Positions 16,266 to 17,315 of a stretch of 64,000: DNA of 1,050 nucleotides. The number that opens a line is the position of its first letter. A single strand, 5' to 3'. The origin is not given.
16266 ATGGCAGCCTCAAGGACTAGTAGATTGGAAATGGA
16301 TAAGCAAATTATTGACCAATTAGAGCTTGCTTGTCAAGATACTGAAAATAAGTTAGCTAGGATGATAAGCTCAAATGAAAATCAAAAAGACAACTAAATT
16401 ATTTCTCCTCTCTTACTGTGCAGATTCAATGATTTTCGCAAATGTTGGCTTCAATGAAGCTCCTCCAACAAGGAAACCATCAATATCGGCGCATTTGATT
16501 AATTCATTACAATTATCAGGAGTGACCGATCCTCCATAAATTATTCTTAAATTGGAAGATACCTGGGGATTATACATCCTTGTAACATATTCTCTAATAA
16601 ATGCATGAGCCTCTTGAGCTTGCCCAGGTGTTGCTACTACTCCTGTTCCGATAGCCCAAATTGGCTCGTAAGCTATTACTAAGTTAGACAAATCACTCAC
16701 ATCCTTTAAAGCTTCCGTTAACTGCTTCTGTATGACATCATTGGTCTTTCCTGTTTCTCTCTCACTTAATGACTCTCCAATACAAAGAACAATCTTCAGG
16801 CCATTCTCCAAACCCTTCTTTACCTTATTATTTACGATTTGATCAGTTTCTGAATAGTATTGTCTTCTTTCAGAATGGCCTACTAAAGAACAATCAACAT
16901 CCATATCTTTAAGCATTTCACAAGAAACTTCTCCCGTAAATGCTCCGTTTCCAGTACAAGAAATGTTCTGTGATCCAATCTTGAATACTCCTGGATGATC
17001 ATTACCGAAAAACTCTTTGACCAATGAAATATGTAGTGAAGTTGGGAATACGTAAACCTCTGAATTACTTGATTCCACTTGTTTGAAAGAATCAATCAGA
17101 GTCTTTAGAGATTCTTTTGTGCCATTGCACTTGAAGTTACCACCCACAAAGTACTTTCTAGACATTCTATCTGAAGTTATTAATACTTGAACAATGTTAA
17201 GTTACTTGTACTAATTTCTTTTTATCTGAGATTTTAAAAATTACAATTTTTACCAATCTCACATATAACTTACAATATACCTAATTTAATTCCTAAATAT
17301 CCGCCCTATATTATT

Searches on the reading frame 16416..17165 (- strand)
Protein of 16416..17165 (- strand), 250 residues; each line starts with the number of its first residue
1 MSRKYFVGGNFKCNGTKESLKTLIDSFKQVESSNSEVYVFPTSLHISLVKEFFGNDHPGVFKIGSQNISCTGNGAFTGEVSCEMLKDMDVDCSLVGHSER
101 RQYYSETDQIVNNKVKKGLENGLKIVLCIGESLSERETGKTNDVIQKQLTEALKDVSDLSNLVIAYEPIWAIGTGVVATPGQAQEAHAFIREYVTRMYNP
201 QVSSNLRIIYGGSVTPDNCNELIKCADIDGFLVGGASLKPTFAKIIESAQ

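Call 8: find_encoding_contigs(protein=window:16416-17165:-, flank=2000, max_places=6)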
Protein window:16416-17165:- (250 aa): 24 contigs read that carry it; 5 places shown.
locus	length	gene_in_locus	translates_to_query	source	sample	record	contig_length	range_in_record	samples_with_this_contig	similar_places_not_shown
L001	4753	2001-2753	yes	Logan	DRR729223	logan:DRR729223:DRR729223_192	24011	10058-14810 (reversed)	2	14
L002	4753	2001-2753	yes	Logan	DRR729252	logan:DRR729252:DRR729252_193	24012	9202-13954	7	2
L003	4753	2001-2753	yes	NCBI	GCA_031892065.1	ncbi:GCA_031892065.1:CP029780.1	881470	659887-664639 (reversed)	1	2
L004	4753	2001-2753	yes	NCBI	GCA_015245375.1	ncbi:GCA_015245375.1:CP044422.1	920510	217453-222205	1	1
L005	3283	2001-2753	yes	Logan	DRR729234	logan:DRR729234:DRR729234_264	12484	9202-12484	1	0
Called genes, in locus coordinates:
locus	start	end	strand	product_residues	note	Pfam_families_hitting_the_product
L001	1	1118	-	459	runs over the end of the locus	PF01545:Cation_efflux, PF16916:ZT_dimer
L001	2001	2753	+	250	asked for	PF00121:TIM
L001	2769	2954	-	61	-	-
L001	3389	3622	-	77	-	-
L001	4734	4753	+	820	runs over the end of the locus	PF24807:WD40_CDC20-Fz, PF25174:Beta-prop_THOC3 (faint), PF23381:Beta-prop_IFT122_1st (weak), PF25175:Beta-prop_WDR5 (faint), PF23414:Beta-prop_EML_2 (weak), PF23609:Beta-prop_EIPR1 (weak), PF24807:WD40_CDC20-Fz (weak), PF17120:zf-RING_16 (weak)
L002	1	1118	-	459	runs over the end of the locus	PF01545:Cation_efflux, PF16916:ZT_dimer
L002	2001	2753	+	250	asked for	PF00121:TIM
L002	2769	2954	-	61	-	-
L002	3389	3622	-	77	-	-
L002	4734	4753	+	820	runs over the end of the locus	PF24807:WD40_CDC20-Fz, PF25174:Beta-prop_THOC3 (faint), PF23381:Beta-prop_IFT122_1st (weak), PF25175:Beta-prop_WDR5 (faint), PF23414:Beta-prop_EML_2 (weak), PF23609:Beta-prop_EIPR1 (weak), PF24807:WD40_CDC20-Fz (weak), PF17120:zf-RING_16 (weak)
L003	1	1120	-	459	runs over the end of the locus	PF01545:Cation_efflux, PF16916:ZT_dimer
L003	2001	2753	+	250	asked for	PF00121:TIM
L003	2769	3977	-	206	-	-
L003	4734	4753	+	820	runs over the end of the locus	PF24807:WD40_CDC20-Fz, PF25174:Beta-prop_THOC3 (faint), PF23381:Beta-prop_IFT122_1st (weak), PF25175:Beta-prop_WDR5 (faint), PF23414:Beta-prop_EML_2 (weak), PF23609:Beta-prop_EIPR1 (weak), PF24807:WD40_CDC20-Fz (weak), PF17120:zf-RING_16 (weak)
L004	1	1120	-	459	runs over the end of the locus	PF01545:Cation_efflux, PF16916:ZT_dimer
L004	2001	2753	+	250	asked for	PF00121:TIM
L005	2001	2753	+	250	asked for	PF00121:TIM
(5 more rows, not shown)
